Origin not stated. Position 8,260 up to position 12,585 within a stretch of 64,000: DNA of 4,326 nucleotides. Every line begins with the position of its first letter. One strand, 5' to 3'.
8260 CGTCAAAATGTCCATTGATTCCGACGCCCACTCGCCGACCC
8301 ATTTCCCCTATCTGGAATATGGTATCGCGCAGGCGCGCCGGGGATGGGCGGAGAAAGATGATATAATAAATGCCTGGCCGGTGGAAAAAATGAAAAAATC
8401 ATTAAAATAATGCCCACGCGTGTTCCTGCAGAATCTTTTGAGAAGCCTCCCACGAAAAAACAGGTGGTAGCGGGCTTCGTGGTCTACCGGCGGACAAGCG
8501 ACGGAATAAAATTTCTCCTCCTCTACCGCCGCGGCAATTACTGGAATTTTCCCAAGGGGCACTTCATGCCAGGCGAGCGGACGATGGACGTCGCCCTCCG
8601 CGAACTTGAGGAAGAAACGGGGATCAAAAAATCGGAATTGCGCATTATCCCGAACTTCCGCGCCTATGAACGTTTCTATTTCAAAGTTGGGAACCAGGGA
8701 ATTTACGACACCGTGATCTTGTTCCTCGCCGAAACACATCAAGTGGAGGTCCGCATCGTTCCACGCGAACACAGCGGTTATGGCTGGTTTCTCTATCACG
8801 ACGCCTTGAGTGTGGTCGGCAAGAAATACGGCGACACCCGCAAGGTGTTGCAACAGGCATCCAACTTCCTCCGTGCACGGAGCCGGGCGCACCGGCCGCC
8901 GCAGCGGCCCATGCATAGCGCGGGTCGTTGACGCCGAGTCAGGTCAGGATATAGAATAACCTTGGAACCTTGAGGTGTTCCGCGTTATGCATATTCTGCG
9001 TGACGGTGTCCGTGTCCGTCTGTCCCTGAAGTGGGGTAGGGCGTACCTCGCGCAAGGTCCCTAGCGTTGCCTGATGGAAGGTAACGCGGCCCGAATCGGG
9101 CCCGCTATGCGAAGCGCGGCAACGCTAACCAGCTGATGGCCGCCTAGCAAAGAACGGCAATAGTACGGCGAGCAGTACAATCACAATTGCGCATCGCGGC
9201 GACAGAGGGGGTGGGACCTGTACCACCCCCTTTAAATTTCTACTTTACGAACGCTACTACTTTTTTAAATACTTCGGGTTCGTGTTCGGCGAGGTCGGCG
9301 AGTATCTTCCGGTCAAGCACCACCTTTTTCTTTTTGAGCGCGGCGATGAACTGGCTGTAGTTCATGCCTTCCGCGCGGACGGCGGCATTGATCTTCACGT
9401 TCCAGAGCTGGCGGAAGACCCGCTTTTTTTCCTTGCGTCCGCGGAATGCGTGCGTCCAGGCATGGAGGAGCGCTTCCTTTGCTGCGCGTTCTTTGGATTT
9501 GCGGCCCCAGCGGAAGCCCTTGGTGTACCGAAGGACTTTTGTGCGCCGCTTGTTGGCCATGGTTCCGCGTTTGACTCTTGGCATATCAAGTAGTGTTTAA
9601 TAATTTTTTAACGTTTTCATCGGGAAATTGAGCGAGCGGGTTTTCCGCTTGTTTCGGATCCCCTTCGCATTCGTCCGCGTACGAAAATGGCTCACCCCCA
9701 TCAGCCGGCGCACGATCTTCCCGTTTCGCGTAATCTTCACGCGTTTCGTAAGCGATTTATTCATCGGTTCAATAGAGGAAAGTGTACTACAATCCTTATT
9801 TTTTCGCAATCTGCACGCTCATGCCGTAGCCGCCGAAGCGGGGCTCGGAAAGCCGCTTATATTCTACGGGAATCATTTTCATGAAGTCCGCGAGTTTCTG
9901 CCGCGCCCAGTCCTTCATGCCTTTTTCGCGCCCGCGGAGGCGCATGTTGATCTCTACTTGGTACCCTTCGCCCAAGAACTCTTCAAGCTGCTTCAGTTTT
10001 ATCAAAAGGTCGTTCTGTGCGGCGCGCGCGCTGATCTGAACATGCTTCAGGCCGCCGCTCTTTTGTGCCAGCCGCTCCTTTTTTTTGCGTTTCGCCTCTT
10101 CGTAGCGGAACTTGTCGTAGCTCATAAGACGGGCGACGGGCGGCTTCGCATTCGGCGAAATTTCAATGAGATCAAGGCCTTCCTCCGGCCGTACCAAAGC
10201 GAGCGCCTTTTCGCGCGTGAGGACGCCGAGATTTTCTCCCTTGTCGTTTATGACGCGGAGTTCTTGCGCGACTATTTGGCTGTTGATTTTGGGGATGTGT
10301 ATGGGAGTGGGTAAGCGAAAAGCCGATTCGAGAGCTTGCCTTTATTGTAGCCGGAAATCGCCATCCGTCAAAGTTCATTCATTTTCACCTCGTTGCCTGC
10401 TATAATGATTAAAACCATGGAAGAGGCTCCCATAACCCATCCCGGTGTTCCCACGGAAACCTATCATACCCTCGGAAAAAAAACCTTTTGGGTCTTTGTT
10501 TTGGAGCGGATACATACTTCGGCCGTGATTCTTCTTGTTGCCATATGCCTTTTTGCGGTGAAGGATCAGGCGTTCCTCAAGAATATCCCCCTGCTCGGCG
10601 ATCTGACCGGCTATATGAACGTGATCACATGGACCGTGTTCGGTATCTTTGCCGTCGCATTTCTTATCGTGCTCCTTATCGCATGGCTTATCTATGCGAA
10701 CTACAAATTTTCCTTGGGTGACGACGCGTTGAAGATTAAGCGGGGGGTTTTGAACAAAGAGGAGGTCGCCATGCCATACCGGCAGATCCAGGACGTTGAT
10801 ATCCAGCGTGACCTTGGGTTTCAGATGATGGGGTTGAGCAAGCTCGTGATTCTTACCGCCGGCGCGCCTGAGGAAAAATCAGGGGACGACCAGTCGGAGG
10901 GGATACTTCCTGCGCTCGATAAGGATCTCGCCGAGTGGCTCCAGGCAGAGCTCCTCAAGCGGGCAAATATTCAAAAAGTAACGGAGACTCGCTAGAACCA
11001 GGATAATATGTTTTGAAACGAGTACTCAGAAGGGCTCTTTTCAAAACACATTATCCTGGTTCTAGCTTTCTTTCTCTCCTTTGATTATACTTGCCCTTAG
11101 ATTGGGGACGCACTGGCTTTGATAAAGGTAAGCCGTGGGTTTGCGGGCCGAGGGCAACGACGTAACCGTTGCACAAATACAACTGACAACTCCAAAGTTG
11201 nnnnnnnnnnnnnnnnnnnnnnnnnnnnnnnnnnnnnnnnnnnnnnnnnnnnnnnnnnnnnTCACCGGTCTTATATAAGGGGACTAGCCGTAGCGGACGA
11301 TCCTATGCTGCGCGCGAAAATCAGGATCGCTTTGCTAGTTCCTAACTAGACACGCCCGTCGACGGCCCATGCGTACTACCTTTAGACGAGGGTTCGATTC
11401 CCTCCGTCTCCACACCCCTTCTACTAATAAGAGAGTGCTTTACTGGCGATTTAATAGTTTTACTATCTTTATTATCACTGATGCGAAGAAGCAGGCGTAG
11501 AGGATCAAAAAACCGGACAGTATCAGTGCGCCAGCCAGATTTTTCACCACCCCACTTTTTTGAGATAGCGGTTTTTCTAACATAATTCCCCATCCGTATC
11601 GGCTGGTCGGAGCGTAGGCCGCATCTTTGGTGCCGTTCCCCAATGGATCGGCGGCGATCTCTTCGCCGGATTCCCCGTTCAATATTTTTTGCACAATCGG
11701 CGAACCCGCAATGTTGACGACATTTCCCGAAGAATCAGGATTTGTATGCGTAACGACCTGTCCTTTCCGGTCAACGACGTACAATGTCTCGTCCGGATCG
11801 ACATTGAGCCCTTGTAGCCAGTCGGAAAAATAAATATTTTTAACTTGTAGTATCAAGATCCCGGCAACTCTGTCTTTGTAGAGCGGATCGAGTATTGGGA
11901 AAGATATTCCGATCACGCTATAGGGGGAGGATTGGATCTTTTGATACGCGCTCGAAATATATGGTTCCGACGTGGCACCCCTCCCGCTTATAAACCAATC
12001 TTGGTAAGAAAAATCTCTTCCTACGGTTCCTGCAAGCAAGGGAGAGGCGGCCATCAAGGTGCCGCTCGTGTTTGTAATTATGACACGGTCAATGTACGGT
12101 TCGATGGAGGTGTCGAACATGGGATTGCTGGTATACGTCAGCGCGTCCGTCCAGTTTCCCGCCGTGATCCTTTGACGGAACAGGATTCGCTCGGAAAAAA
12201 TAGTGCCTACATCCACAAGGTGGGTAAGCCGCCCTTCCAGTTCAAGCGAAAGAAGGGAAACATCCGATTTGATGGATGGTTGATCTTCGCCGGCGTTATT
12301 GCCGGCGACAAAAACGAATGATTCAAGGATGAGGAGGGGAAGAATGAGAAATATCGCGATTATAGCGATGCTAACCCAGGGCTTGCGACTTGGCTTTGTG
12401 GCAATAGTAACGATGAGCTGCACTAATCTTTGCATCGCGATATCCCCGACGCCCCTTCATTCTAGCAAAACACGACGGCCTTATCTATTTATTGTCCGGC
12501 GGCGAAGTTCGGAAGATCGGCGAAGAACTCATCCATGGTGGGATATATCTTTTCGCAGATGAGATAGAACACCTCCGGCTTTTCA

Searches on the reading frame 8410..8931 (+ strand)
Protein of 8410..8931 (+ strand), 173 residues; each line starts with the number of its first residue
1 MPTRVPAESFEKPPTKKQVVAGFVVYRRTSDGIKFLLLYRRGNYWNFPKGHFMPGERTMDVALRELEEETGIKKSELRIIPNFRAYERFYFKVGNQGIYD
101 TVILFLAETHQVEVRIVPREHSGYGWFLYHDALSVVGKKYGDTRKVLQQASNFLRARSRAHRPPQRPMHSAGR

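Call 26: search_protein_families(library=pfam, proteins=[window:8410-8931:+], max_evalue=0.00001)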
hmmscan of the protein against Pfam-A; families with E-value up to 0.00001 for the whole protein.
window:8410-8931:+ (173 aa): 1 family
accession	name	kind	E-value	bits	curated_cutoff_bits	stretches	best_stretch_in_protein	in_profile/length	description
PF00293.34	NUDIX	-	4e-16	59.7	21.1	1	18-147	3-131/134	NUDIX domain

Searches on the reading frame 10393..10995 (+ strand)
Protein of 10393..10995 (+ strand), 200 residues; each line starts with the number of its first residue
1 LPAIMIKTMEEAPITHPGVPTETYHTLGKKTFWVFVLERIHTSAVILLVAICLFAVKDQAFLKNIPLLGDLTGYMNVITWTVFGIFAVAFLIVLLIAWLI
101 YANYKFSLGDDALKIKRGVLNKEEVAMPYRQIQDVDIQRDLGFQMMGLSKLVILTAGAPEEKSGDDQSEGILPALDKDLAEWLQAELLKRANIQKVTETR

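Call 26: search_protein_families(library=pfam, proteins=[window:10393-10995:+], max_evalue=0.00001)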
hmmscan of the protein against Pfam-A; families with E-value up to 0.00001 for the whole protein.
window:10393-10995:+ (200 aa): 1 family
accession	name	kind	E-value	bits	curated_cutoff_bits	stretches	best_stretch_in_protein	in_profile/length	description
PF03703.20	bPH_2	-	3.2e-12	46.9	22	1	101-185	1-76/78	Bacterial PH domain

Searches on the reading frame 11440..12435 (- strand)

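Call 26: search_protein_families(library=pfam, proteins=[window:11440-12435:-], max_evalue=0.00001)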
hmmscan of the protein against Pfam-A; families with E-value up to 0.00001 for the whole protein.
window:11440-12435:- (331 aa): 1 family
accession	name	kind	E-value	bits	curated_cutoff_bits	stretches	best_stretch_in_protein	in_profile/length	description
PF02743.24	dCache_1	-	1.9e-16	60.8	45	1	77-284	33-237/240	Cache domain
